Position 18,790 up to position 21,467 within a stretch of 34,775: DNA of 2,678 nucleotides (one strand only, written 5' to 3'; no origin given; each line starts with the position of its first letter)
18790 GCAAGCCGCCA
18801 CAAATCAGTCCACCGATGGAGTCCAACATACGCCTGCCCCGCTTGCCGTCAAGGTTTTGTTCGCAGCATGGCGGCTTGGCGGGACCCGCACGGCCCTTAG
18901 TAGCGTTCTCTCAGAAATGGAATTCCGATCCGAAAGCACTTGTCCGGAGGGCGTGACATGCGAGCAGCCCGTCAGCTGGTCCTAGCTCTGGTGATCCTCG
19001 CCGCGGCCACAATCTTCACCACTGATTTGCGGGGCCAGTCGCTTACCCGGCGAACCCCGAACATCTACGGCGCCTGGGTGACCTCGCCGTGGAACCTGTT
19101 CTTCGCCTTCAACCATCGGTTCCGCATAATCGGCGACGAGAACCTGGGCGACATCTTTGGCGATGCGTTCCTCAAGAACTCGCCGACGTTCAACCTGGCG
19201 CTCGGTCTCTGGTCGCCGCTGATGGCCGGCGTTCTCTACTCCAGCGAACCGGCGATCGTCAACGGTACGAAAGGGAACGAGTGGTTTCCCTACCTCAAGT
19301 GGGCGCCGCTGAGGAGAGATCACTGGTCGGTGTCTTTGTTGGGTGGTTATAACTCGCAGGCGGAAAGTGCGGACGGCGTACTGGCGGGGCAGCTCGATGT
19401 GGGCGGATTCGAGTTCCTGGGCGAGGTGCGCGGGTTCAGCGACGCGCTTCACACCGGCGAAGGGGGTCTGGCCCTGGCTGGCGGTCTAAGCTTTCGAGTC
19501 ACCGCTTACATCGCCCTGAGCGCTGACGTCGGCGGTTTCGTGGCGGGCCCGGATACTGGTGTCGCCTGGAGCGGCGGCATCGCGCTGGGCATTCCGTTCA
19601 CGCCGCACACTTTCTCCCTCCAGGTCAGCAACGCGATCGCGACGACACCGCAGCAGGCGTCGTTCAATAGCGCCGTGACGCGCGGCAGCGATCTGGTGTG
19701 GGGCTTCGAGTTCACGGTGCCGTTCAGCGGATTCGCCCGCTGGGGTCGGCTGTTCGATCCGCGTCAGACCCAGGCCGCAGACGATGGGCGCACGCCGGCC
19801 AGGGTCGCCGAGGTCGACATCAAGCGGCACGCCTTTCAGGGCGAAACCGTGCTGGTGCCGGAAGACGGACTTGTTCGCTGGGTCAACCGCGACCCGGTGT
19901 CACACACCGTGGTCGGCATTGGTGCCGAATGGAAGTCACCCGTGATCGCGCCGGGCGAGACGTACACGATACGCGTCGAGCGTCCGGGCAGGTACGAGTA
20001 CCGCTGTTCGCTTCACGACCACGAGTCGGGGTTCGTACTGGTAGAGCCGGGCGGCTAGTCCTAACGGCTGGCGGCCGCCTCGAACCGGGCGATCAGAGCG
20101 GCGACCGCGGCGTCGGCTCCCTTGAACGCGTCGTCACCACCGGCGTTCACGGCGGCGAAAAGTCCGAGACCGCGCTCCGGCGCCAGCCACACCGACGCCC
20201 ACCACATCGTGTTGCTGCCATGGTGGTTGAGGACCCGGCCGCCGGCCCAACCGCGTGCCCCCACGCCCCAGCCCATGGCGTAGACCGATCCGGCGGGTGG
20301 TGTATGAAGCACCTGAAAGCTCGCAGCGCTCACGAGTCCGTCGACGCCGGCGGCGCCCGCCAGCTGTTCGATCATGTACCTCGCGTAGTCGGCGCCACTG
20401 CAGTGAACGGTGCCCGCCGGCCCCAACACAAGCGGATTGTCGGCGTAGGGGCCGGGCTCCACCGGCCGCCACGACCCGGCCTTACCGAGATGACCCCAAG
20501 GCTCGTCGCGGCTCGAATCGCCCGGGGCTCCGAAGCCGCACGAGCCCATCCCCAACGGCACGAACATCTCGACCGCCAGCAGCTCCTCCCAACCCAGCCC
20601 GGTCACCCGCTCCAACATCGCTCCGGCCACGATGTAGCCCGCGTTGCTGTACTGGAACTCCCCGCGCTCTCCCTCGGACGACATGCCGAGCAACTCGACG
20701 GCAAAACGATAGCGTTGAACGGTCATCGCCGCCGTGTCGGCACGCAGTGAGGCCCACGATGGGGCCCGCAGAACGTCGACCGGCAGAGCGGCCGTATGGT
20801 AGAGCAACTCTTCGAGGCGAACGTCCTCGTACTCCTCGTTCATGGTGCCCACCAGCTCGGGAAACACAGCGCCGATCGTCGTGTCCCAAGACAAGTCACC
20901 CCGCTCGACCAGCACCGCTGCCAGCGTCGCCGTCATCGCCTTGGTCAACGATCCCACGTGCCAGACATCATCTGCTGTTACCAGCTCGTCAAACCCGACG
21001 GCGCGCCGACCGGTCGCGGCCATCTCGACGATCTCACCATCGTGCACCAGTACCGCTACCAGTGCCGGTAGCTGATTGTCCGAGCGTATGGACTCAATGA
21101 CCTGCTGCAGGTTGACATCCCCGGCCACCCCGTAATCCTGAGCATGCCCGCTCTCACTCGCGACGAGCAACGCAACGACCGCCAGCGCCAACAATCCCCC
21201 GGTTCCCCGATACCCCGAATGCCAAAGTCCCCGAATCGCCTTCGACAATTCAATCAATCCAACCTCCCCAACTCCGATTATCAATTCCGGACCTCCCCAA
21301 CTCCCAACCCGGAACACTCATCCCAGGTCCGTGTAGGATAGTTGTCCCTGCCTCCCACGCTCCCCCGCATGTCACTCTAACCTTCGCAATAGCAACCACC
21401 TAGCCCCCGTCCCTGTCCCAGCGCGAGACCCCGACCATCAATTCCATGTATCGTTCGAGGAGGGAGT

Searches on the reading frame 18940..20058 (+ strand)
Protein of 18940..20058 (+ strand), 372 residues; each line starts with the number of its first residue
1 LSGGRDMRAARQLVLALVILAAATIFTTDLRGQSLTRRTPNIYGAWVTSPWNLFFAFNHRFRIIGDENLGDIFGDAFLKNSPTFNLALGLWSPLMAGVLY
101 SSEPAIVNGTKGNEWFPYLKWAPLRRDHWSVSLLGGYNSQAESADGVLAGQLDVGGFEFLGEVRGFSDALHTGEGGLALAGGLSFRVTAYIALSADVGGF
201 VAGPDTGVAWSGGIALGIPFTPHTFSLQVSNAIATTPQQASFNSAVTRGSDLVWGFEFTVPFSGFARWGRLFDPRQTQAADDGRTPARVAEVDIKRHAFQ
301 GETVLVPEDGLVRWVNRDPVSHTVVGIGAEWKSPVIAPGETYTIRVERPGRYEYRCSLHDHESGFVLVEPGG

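Call 13: search_protein_families(library=pfam, proteins=[window:18940-20058:+], max_evalue=0.0001)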
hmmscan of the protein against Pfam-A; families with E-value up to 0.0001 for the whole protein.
window:18940-20058:+ (372 aa): 1 family
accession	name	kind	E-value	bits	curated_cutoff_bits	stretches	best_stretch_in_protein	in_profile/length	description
PF13473.12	Cupredoxin_1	-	1.7e-06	28.4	27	1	287-368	20-104/104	Cupredoxin-like domain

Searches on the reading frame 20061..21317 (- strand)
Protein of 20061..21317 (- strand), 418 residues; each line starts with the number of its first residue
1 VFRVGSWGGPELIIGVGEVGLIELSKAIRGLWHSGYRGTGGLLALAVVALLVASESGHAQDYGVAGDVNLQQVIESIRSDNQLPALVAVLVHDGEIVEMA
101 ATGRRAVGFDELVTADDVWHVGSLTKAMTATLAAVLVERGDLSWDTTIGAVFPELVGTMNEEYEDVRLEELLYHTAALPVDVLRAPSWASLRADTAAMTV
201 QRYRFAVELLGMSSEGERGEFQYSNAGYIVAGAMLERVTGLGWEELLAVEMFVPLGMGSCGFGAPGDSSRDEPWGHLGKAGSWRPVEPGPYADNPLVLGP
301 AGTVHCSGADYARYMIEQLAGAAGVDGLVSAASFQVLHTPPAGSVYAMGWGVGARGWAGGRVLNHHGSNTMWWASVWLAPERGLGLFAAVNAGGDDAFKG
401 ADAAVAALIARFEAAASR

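Call 14: search_protein_families(library=pfam, proteins=[window:20061-21317:-], max_evalue=0.0001)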
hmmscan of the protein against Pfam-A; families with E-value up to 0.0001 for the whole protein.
window:20061-21317:- (418 aa): 1 family
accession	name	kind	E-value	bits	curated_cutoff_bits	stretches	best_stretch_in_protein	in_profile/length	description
PF00144.29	Beta-lactamase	-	9.1e-42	143.8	27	1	71-409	2-327/329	Beta-lactamase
